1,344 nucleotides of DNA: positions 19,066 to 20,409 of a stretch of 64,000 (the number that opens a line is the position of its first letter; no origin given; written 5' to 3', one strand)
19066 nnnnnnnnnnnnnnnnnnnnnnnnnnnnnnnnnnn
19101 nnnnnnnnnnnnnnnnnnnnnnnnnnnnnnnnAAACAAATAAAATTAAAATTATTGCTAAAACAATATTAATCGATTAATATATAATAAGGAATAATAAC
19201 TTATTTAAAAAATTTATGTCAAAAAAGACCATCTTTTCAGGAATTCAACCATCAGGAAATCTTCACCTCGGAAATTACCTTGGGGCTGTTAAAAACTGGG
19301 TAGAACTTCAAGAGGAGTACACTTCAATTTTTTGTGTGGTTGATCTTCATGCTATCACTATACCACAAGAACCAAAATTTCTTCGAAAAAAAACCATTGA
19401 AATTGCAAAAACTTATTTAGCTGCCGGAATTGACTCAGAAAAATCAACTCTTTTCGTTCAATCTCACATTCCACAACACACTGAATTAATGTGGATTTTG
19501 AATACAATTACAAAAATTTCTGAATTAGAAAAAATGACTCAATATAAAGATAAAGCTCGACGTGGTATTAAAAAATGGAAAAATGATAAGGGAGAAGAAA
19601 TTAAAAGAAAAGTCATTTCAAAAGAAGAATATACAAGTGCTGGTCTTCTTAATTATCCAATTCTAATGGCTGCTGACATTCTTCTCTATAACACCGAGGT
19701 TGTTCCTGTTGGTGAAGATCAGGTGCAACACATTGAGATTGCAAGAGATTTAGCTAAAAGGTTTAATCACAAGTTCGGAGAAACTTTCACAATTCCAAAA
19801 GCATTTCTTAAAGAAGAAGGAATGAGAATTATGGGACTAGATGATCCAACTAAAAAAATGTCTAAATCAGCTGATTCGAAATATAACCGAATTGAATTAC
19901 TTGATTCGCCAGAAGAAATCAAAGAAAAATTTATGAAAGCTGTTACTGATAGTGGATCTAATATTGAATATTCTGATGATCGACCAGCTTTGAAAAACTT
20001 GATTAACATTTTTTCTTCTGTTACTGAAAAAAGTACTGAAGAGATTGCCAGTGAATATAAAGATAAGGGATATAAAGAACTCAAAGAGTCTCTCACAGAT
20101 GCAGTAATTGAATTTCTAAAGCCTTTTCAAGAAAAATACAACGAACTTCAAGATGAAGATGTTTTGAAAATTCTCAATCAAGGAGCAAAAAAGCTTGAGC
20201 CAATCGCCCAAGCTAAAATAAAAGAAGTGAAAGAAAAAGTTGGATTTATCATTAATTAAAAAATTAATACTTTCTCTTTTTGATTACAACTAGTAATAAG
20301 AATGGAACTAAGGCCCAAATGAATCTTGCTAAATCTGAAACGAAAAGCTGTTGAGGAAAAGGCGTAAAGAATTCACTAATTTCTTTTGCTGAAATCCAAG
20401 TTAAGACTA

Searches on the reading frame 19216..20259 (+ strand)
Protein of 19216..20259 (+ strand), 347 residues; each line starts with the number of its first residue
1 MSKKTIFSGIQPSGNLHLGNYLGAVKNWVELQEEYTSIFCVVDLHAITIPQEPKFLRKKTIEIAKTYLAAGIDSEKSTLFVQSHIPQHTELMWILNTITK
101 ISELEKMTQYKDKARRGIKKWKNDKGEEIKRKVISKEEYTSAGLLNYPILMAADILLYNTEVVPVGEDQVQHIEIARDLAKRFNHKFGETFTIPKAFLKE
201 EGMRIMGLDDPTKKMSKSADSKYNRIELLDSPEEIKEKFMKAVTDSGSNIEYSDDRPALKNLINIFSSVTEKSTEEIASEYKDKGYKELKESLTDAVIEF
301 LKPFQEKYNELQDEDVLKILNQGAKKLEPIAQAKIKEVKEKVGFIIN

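Call 5: search_protein_families(library=pfam, proteins=[window:19216-20259:+], max_evalue=0.001)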
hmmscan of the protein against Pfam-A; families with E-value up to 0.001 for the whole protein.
window:19216-20259:+ (347 aa): 1 family
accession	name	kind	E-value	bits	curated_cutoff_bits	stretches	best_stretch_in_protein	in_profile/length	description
PF00579.31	tRNA-synt_1b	-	2.5e-78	263.8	21.1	1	5-302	7-292/292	tRNA synthetases class I (W and Y)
